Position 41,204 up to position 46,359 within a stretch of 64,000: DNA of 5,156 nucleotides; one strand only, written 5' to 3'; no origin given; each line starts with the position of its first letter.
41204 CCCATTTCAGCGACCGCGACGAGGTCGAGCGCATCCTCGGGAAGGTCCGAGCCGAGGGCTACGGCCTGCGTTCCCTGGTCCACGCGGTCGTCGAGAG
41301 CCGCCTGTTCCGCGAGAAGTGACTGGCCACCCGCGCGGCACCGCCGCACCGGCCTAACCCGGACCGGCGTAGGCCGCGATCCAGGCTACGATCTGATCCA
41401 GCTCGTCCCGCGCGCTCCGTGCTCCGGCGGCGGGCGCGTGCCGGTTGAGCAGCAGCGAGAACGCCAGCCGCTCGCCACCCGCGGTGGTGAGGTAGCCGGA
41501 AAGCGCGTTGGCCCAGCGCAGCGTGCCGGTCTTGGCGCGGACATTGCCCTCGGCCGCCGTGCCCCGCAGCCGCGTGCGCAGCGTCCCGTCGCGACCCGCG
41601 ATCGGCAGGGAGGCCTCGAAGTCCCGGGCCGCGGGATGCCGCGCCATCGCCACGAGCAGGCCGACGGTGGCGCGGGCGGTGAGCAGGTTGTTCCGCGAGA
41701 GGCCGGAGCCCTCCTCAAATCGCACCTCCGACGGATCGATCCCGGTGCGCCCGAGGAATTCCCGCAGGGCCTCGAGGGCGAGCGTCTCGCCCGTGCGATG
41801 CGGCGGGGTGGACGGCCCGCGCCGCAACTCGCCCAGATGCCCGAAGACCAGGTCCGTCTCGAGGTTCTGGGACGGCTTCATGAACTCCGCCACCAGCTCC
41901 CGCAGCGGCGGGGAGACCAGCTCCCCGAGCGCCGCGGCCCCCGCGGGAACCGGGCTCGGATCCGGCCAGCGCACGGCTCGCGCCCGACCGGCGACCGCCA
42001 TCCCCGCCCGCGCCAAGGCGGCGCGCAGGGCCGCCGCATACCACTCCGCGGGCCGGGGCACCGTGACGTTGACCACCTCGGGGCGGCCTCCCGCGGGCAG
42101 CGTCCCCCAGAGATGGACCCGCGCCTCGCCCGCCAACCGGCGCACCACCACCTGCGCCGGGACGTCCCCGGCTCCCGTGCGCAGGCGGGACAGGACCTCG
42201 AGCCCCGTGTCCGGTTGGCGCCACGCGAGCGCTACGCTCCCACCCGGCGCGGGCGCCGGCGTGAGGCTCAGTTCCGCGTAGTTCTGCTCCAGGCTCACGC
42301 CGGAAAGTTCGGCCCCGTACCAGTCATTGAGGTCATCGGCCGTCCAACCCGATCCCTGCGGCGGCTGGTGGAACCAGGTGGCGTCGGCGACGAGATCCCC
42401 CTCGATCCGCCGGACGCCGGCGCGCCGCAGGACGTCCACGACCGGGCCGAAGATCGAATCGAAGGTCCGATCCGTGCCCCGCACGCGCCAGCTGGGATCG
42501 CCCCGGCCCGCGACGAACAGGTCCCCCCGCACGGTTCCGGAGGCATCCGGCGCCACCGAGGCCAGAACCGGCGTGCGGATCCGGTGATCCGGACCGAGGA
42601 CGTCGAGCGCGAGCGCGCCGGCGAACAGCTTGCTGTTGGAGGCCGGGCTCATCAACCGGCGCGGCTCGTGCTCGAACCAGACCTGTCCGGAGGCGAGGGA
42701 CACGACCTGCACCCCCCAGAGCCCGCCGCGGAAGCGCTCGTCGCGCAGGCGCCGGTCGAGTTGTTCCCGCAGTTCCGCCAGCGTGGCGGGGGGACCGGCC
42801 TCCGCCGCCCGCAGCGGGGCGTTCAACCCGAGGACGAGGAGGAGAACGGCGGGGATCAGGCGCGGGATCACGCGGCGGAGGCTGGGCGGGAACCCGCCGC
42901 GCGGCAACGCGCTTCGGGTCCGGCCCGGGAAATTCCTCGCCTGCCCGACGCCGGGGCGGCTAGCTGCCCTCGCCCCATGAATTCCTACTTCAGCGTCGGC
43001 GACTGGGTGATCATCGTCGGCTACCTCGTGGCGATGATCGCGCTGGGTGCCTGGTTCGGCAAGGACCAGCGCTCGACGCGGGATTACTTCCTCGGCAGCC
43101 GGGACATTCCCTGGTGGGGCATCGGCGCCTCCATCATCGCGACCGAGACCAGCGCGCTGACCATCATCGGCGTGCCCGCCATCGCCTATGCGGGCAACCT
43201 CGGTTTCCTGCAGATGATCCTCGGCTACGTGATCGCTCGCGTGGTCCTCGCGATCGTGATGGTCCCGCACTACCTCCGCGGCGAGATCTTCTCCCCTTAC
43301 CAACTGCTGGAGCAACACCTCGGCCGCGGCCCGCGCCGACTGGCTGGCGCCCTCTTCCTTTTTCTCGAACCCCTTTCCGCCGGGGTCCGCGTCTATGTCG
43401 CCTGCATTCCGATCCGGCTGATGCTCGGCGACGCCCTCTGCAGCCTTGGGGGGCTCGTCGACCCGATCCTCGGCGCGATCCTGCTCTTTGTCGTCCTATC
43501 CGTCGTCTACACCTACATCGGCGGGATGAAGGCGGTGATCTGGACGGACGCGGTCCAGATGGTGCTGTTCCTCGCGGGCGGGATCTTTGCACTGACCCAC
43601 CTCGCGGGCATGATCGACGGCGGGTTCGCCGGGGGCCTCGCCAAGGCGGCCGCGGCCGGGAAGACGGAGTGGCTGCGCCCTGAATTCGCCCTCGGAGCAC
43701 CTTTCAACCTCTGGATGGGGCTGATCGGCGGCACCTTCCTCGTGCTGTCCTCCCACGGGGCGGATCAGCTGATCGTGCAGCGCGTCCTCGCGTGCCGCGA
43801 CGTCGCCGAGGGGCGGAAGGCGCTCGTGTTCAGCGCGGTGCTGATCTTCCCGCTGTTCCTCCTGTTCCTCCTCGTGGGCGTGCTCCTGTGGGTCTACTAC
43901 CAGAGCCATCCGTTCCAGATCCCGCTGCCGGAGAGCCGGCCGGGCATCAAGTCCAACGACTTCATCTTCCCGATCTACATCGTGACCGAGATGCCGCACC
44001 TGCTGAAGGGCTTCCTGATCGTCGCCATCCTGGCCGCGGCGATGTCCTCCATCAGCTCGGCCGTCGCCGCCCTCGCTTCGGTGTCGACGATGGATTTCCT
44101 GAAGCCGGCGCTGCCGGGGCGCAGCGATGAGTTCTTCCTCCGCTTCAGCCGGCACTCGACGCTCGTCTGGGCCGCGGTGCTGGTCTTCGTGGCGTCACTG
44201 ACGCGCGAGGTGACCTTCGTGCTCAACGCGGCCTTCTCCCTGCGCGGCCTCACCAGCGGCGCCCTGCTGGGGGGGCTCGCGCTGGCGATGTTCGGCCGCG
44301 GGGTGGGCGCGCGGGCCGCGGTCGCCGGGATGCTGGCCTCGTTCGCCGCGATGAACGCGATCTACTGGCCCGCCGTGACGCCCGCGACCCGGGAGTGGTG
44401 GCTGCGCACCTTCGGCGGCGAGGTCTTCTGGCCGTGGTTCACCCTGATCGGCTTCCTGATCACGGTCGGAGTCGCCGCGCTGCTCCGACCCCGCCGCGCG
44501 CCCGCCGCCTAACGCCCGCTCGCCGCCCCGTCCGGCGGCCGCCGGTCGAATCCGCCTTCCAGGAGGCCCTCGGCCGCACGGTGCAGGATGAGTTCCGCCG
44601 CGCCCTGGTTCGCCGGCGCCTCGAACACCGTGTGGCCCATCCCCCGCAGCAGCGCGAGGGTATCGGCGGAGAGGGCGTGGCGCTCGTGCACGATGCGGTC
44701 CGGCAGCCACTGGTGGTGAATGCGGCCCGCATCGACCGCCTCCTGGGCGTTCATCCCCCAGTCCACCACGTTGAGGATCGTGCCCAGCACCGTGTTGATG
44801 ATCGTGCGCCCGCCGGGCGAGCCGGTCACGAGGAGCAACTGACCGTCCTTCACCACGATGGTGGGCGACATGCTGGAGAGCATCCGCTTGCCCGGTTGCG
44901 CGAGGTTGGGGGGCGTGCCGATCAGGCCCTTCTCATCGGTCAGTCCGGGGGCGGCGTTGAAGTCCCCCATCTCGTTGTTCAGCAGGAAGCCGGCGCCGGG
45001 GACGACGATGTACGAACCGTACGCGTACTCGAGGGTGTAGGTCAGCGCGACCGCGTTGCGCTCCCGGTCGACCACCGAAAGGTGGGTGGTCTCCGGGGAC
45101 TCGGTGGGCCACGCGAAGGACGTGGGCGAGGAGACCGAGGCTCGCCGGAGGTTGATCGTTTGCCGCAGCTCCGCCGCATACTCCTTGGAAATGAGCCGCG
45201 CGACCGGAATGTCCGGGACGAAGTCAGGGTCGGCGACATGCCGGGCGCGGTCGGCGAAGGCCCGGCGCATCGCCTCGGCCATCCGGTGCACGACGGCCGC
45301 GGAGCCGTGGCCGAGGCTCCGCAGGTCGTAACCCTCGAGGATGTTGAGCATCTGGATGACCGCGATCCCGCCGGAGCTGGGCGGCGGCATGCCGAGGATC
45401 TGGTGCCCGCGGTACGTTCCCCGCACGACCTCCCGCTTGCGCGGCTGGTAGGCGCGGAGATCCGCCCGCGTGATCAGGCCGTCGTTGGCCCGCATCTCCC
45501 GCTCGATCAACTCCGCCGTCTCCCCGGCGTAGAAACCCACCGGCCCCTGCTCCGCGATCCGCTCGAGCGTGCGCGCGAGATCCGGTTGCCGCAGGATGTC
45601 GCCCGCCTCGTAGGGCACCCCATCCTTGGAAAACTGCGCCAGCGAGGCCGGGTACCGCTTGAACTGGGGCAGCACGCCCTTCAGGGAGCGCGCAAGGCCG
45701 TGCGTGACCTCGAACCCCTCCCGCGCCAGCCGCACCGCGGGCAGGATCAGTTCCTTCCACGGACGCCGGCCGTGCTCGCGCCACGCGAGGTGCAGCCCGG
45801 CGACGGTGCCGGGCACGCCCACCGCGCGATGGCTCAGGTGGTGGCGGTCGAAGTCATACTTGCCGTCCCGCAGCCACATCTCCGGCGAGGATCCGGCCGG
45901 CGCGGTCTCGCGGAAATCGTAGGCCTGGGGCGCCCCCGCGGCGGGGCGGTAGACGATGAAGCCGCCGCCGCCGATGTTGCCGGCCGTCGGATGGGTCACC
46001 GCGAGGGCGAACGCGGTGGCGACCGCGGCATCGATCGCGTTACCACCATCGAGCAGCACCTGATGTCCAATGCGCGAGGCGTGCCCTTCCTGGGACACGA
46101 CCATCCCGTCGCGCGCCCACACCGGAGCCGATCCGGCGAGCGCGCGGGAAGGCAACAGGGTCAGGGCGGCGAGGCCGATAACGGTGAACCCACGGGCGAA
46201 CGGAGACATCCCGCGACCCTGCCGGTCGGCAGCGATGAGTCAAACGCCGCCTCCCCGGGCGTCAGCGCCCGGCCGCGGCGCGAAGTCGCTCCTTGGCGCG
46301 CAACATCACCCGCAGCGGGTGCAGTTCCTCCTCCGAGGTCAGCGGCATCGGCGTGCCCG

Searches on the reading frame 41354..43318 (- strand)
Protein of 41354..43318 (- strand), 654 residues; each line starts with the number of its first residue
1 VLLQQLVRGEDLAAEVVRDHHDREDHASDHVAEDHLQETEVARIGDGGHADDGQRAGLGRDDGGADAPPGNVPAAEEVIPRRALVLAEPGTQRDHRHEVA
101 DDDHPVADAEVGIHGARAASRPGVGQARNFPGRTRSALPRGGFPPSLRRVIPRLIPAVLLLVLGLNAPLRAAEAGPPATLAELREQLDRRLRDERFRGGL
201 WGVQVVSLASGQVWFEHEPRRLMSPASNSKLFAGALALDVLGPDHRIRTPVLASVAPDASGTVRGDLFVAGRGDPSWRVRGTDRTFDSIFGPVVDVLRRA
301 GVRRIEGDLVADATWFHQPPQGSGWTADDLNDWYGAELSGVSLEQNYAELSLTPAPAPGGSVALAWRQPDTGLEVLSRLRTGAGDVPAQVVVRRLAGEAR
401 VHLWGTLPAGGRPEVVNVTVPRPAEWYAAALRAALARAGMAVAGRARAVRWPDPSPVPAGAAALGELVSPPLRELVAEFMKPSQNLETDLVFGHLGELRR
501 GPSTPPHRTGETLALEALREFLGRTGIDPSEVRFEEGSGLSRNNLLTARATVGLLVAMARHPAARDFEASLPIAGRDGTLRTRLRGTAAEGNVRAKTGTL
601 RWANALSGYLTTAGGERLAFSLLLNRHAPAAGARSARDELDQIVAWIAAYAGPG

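Call 38: search_protein_families(library=pfam, proteins=[window:41354-43318:-], max_evalue=0.00001)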
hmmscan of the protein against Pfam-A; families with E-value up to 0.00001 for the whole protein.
window:41354-43318:- (654 aa): 1 family
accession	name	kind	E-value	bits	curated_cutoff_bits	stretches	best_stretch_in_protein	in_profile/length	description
PF02113.21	Peptidase_S13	-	1.1e-91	308.3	22.8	1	183-645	1-439/444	D-Ala-D-Ala carboxypeptidase 3 (S13) family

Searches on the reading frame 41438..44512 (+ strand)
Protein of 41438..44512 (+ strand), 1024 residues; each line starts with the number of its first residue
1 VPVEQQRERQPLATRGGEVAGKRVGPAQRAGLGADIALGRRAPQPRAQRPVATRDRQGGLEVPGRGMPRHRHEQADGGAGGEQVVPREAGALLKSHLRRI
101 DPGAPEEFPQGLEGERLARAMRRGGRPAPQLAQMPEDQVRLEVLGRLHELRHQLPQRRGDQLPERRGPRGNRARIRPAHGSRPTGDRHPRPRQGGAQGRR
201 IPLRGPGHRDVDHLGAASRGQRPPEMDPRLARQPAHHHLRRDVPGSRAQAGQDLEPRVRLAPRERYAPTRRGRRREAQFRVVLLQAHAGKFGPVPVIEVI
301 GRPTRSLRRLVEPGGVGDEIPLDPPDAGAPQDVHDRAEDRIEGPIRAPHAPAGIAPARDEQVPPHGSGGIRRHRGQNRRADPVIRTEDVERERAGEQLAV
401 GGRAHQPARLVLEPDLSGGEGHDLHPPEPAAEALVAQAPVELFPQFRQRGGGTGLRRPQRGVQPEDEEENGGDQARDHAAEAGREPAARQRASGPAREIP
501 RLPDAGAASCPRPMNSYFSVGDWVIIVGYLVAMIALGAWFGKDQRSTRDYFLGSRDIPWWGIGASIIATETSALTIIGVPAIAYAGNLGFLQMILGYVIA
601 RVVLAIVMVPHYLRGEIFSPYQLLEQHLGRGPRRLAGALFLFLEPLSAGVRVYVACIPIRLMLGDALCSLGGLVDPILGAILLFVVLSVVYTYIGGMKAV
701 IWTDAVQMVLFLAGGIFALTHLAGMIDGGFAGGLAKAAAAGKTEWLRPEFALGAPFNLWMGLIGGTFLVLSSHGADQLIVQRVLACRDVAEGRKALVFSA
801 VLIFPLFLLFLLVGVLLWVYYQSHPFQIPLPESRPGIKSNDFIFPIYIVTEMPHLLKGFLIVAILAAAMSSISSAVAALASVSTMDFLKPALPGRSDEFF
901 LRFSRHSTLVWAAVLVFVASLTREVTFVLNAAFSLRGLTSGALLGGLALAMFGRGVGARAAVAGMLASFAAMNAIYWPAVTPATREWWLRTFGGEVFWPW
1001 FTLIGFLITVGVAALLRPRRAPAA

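Call 38: search_protein_families(library=pfam, proteins=[window:41438-44512:+], max_evalue=0.00001)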
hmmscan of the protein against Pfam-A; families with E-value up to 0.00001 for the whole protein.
window:41438-44512:+ (1024 aa): 1 family
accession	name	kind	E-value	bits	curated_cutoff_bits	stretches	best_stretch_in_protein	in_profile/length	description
PF00474.23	SSF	-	6.6e-30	104.7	22.8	1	550-966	1-404/406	Sodium:solute symporter family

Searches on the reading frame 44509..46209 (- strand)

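Call 38: search_protein_families(library=pfam, proteins=[window:44509-46209:-], max_evalue=0.00001)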
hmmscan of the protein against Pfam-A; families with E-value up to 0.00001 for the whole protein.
window:44509-46209:- (566 aa): 1 family
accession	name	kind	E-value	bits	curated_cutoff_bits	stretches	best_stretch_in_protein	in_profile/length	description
PF01019.26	G_glu_transpept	-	3.3e-166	554.5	27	1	50-557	2-509/512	Gamma-glutamyltranspeptidase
